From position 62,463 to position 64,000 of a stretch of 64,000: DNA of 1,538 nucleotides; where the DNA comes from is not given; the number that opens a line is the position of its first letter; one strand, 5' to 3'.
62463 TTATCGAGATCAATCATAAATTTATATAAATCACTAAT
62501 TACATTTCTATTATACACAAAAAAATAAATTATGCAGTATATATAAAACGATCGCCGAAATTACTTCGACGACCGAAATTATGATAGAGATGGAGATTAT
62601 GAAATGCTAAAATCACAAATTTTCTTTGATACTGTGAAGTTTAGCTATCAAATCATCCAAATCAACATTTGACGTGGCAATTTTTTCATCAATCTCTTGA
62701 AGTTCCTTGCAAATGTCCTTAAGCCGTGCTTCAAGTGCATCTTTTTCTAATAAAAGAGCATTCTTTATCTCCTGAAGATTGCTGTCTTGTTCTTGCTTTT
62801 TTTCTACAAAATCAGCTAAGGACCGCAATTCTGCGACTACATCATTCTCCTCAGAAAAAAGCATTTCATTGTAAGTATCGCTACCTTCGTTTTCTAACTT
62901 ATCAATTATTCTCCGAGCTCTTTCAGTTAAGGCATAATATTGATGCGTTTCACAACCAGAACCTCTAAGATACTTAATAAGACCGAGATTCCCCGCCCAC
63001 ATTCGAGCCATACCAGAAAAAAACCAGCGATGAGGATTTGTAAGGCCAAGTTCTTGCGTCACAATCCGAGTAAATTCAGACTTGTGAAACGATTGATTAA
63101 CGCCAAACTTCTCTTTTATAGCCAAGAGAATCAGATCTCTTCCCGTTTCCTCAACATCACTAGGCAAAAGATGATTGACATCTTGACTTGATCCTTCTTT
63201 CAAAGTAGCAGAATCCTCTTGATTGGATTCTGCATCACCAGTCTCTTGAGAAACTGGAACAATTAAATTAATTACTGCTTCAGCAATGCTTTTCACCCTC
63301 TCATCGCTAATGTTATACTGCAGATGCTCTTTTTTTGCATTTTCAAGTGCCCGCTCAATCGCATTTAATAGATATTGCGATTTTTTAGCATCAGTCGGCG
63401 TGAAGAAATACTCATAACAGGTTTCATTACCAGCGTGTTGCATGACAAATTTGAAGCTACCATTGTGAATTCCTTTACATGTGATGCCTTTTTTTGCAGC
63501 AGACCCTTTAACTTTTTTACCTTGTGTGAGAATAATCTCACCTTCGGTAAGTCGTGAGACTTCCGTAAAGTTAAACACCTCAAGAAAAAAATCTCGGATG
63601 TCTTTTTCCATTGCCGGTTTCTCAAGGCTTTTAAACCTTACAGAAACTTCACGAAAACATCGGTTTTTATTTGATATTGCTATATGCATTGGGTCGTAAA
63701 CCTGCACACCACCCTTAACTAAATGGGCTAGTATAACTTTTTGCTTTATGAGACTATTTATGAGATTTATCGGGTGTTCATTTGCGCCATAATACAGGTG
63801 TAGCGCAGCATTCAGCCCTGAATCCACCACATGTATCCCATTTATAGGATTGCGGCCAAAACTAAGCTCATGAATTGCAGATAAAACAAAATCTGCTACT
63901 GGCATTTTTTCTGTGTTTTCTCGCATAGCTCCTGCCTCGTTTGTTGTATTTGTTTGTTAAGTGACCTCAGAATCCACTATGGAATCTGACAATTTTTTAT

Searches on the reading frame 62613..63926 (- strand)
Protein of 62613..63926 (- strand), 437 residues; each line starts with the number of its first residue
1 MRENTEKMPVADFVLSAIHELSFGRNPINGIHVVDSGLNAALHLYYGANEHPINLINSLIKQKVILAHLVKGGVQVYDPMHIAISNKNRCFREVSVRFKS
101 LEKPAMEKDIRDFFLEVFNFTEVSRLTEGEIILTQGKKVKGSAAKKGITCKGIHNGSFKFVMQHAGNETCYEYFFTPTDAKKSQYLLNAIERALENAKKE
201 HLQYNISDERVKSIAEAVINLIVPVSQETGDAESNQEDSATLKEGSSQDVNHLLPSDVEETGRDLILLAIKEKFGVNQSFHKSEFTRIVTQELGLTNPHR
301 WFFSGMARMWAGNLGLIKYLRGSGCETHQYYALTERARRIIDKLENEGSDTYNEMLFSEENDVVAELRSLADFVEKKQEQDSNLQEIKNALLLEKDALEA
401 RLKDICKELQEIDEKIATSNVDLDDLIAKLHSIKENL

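Call 3: search_protein_families(library=pfam, proteins=[window:62613-63926:-], max_evalue=1)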
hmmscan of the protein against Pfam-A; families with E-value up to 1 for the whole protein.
window:62613-63926:- (437 aa): 1 family
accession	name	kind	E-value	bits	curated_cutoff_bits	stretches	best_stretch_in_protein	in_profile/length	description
PF20859.2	RHA1_ro05818_N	-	0.033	14.6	27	0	334-376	14-51/58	Hypothetical protein RHA1_ro05818, N-terminal helical domain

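Call 6: find_homologous_proteins(query=window:62613-63926:-)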
Query window:62613-63926:- (437 aa): 1 proteins with E <= 0.001 among 8000 candidates.
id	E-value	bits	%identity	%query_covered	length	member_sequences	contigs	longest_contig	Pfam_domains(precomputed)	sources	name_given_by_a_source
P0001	9.3e-287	969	100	100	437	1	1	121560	-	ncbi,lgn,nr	ncbi:MAG: hypothetical protein CR972_02235 [Candidatus Moraniibacteriota bacterium]|nr:MAG: hypothet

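Call 7: search_protein_families(library=padloc, proteins=[window:62613-63926:-], max_evalue=1)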
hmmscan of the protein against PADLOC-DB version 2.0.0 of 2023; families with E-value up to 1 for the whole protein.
window:62613-63926:- (437 aa): 1 family
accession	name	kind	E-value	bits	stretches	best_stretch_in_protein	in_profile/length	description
PDLC01355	Csm6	-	0.011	13.3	1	340-397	11-61/172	CAS-III; associated_signaling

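Call 8: search_protein_families(library=ncbifam, proteins=[window:62613-63926:-], max_evalue=1)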
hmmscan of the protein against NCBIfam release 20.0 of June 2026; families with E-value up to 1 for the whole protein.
window:62613-63926:- (437 aa): 1 family
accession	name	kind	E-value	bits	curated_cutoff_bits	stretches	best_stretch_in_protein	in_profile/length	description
NF041849.1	trans_regNmlR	equivalog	0.071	13.2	175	1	367-418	60-111/117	stress response transcriptional regulator NmlR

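Call 10: find_encoding_contigs(protein=P0001, flank=10000, max_places=6)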
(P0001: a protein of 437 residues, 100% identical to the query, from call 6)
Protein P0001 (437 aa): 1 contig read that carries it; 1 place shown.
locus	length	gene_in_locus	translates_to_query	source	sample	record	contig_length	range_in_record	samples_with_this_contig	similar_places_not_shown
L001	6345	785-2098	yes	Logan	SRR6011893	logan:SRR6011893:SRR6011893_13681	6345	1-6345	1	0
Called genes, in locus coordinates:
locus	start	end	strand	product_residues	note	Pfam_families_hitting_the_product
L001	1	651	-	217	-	?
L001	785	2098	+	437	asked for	-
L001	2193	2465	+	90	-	-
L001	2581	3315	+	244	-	PF01612:DNA_pol_A_exo1 (weak), PF00929:RNase_T, PF20600:ExoX-like_C (weak)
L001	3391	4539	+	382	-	PF02670:DXP_reductoisom, PF08436:DXP_redisom_C, PF13288:DXPR_C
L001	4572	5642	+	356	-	-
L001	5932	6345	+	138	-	?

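Call 14: search_protein_families(library=phrogs, proteins=[window:62613-63926:-], max_evalue=1)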
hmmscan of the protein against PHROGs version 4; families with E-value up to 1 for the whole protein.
window:62613-63926:- (437 aa): 2 families
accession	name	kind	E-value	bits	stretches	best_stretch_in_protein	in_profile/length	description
phrog_31639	-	unknown function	0.061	14.3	1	317-360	13-53/80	-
phrog_14971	-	head and packaging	0.86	10.7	1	366-435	3-69/134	virion structural protein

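Call 15: search_solved_structures(query=window:62613-63926:-, max_evalue=10)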
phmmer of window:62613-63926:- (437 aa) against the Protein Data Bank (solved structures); distinct sequences matched with E-value up to 10: 5.
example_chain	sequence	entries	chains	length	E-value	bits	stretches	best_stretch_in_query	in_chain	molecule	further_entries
30dr_L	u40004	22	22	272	0.087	15.2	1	338-380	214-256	F-actin-capping protein subunit beta | F-actin capping protein beta subunit | Isoform 2 of F-actin-capping protein subunit beta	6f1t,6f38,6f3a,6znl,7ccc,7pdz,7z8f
9yim_Z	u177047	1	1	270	0.09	15.1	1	338-380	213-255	F-actin-capping protein subunit beta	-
6f1u_L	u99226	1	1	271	0.09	15.1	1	338-380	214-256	F-actin capping protein beta subunit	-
4x22_A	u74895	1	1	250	0.82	12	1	21-75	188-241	Triosephosphate isomerase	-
4ymz_A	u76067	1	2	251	0.83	11.9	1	21-75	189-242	Triosephosphate isomerase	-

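Call 17: search_protein_representatives(protein=window:62613-63926:-)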
Query: 437 residues. Proteins with E-value up to 0.001 (for the whole library): 29; up to 1e-10: 11; up to 1e-30: 5. The best 29 are listed.
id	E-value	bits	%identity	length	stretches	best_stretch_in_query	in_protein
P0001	2.9e-287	968.5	100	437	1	1-437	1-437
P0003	8.1e-62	226.1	39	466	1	9-346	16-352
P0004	7.2e-43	163.7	33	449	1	7-406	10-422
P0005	6.6e-34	134.2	34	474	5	7-80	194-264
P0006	6.5e-32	127.6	29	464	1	9-423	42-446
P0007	9.4e-23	97.4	29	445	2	67-255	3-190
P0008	3.8e-22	95.4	48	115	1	5-106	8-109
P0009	6.6e-15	71.6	29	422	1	13-256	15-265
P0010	1.5e-12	63.8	27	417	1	12-347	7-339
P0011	1.6e-12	63.8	31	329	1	8-222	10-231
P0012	8.9e-12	61.3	24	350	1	8-202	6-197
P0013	4.0e-09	52.5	31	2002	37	84-126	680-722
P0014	3.6e-07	46.1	36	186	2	11-95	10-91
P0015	1.3e-06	44.3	28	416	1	11-176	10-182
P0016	3.5e-06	42.9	40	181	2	27-83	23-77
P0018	1.3e-05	41.0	36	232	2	12-77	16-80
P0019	2.9e-05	39.8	36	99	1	4-81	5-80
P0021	1.0e-04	38.0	42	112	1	6-79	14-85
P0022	1.2e-04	37.8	43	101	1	5-80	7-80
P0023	1.4e-04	37.6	41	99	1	7-82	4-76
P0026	3.3e-04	36.3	36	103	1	7-110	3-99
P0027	3.4e-04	36.3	45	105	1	7-81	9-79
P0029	7.3e-04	35.2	41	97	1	11-77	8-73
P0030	9.4e-04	34.8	38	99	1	6-78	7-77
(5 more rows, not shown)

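Call 18: predict_structure(protein=window:62613-63926:-)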
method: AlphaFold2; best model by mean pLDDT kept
length: 437 residues; sequences in the alignment: 1
mean_pLDDT: 41.7   pTM: 0.23
mean pLDDT of the five models: 41.7, 39.2, 36.8, 36.5, 33.8
residues with pLDDT >= 90: 1; 70-90: 51; 50-70: 9; < 50: 376
segments of 3 or more residues with pLDDT < 50: 1-141, 143-375
pLDDT, mean of each block of 10 residues (from residue 1): 34 34 31 32 31 33 36 31 30 34 40 39 38 33 33 30 31 32 39 43 40 36 30 28 28 32 38 35 35 34 37 38 38 44 46 44 44 50 68 82 88 82 83 81
secondary structure, 60 per line:
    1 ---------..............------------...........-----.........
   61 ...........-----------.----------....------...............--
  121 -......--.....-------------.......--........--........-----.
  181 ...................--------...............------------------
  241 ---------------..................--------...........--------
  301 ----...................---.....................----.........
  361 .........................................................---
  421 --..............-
elements in order: H10-23 H36-46 H52-71 E94-97 H104-118 E122-127 E130-134 E148-154 E157-164 E167-174 H180-199 H208-222 H256-273 H282-292 H305-323 H327-347 H352-417 H423-436

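Call 21: search_protein_families(library=pfam, proteins=[P0003, P0004, P0006, P0009, P0014, P0019, P0022, P0026, P0029, P0018], max_evalue=1)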
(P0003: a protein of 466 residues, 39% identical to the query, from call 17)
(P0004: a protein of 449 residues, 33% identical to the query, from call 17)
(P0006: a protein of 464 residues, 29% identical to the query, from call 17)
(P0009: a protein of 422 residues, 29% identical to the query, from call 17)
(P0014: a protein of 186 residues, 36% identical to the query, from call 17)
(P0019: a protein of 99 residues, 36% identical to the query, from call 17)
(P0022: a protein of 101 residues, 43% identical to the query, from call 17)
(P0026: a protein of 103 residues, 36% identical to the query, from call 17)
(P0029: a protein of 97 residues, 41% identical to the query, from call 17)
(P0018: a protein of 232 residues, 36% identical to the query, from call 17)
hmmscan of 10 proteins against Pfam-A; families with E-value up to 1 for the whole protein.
P0003 (466 aa): 1 family
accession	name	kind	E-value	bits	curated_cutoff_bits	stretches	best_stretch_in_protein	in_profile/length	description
PF09763.15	Sec3_CC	-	0.037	14.3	27.1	1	382-450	8-75/133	Exocyst complex component Sec3, coiled-coil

P0004 (449 aa): 0 families

P0006 (464 aa): 1 family
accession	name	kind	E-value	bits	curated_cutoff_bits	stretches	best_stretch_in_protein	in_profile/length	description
PF09202.17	Rio2_N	-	0.056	14.2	27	1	254-297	10-53/82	Rio2, N-terminal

P0009 (422 aa): 4 families
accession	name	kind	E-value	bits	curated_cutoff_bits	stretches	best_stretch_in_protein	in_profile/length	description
PF24627.1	PUMA_CC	-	0.011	16.2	30.1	1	340-390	19-69/74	PUMA coiled-coil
PF25284.1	DUF7874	-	0.049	14.2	30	1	215-293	16-96/136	Family of unknown function (DUF7874)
PF25034.1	Spectrin_SYNE1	-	0.092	12.8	35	1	333-414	63-142/188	Nesprin-1, spectrin repeats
PF14257.11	DUF4349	-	0.12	12.2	27.7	1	343-401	102-159/213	Domain of unknown function (DUF4349)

P0014 (186 aa): 6 families
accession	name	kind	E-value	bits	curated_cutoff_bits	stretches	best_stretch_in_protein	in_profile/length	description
PF09922.15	LiaF-like_C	-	7.2e-07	29.5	29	1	39-104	19-86/114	Cell wall-active antibiotics response LiaF, C-terminal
PF22194.2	F-93_WHD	-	0.0083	16.6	28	0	49-76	34-61/62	F-93, winged-helix domain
PF12833.13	HTH_18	-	0.018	15.8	33.6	0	33-51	60-78/80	Helix-turn-helix domain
PF01031.25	Dynamin_M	-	0.063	12.9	28.5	0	8-41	192-225/287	Dynamin central region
PF13499.12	EF-hand_7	-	0.12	13.1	30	0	83-108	42-65/67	EF-hand domain pair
PF05124.17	S_layer_C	-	0.12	12.4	23.9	0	49-73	122-146/177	S-layer like family, outer domain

P0019 (99 aa): 0 families

P0022 (101 aa): 1 family
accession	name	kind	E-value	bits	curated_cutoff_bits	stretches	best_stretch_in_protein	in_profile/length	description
PF07355.17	GRDB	-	0.11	12.2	22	1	3-66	241-304/347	Glycine/sarcosine/betaine reductase selenoprotein B (GRDB)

P0026 (103 aa): 0 families

P0029 (97 aa): 1 family
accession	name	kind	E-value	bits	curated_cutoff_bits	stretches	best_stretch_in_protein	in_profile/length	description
PF04454.18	Linocin_M18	-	0.071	12.8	24.3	1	12-73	154-217/253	Encapsulating protein for peroxidase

P0018 (232 aa): 0 families

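Call 22: find_homologous_proteins(query=A1, max_evalue=0.001)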
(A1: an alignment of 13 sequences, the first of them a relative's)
Query A1 (13 sequences) (437 aa, profile of the alignment): 2 proteins with E <= 0.001 among 8000 candidates.
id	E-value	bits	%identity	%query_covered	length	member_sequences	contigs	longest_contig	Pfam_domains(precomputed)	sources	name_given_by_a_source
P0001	8.9e-140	485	100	100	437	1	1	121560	-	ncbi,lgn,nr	ncbi:MAG: hypothetical protein CR972_02235 [Candidatus Moraniibacteriota bacterium]|nr:MAG: hypothet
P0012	5.7e-112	393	25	40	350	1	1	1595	-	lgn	-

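Call 24: find_encoding_contigs(protein=P0003, flank=10000)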
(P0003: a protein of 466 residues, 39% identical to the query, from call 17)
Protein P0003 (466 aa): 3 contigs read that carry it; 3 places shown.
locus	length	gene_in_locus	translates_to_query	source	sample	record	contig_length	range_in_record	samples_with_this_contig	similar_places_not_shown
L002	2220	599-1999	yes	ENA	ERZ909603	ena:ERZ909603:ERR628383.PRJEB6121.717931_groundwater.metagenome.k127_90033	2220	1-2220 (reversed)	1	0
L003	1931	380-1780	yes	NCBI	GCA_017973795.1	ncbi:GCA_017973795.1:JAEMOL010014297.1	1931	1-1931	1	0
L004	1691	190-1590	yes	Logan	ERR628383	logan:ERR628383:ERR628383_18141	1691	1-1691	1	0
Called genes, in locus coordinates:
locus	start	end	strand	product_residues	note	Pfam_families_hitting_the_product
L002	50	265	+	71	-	-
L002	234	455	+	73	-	-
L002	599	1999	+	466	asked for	-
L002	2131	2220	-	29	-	?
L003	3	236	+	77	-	?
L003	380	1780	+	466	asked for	-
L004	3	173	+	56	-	?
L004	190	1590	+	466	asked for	-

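Call 26: find_encoding_contigs(protein=P0004, flank=10000, max_places=3)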
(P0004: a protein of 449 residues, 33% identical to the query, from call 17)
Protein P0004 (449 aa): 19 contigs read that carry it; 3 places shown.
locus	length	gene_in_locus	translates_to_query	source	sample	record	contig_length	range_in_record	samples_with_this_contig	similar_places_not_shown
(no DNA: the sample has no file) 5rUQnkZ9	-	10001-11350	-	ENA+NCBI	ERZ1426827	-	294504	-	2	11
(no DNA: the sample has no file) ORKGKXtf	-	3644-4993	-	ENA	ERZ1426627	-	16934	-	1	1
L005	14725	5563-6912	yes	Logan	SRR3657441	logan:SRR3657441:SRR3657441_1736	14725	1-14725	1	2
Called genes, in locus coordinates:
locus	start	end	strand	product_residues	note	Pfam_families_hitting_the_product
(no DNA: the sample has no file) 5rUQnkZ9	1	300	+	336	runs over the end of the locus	PF25917:BSH_RND, PF25973:BSH_CzcB, PF25954:Beta-barrel_RND_2 (weak), PF25967:RND-MFP_C, PF25989:YknX_C (weak)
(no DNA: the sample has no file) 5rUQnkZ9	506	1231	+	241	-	PF02463:SMC_N (faint), PF00005:ABC_tran, PF13304:AAA_21 (faint)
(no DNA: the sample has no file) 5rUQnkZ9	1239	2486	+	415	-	PF12704:MacB_PCD, PF02687:FtsX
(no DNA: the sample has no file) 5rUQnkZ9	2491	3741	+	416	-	PF12704:MacB_PCD, PF02687:FtsX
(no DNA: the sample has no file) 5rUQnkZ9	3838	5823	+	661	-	PF12564:TypeIII_RM_meth, PF01555:N6_N4_Mtase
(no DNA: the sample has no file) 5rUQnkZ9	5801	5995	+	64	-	-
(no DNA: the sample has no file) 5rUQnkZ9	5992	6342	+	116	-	-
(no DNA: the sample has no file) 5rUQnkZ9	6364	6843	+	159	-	-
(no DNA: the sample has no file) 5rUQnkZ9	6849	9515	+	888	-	PF04851:ResIII, PF27159:HI_1054_N, PF27365:HI_1054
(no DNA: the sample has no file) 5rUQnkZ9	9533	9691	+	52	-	-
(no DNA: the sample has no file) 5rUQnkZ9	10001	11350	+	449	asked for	-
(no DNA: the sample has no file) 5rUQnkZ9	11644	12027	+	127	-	-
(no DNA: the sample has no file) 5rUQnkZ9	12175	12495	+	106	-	PF01371:Trp_repressor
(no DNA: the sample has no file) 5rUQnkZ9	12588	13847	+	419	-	PF01502:PRA-CH, PF01634:HisG, PF08029:HisG_C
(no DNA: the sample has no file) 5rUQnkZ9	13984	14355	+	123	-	-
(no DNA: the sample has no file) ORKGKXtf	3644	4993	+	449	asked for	-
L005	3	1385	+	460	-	?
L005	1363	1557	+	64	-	-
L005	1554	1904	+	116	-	-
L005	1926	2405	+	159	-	-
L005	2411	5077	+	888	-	PF04851:ResIII, PF27159:HI_1054_N, PF27365:HI_1054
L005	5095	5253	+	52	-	-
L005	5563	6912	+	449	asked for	-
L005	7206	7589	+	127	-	-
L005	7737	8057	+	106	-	PF01371:Trp_repressor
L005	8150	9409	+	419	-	PF01502:PRA-CH, PF01634:HisG, PF08029:HisG_C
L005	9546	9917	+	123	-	-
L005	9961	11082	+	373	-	PF00085:Thioredoxin (faint), PF13098:Thioredoxin_2 (weak), PF13462:Thioredoxin_4, PF01323:DSBA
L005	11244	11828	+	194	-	PF01558:POR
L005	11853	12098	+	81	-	PF12797:Fer4_2 (weak), PF00037:Fer4 (weak), PF12837:Fer4_6 (weak), PF13237:Fer4_10, PF14697:Fer4_21, PF12838:Fer4_7, PF13187:Fer4_9, PF00037:Fer4, +7 more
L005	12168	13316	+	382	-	PF01855:POR_N, PF17147:PFOR_II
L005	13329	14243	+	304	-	PF02775:TPP_enzyme_C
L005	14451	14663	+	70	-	-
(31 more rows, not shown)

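Call 27: find_encoding_contigs(protein=P0006, flank=10000, max_places=3)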
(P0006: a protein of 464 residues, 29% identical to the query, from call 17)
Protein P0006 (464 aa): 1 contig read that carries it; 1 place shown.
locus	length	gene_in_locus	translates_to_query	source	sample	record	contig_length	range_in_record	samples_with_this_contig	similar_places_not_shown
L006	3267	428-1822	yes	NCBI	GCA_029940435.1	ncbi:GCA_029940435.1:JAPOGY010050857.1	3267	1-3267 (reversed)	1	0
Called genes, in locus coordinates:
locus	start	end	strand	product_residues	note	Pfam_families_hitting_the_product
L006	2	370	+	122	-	?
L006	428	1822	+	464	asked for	-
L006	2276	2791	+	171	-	PF01327:Pep_deformylase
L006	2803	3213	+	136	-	PF00929:RNase_T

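Call 28: find_encoding_contigs(protein=P0009, flank=10000, max_places=3)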
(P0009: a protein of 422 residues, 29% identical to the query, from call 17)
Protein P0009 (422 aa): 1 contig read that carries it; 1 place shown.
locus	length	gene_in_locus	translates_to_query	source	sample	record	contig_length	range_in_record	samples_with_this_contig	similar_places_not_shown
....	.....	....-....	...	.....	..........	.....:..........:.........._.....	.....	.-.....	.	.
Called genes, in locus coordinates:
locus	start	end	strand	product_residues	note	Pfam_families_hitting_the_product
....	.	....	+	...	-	?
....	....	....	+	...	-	-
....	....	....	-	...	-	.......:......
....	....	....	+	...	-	-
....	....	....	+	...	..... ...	-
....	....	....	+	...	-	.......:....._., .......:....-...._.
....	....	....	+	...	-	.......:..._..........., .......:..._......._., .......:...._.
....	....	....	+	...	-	-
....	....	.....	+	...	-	-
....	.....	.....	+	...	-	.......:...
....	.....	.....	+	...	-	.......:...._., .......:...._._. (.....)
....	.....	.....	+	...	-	-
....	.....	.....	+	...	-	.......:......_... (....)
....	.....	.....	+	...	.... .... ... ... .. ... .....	?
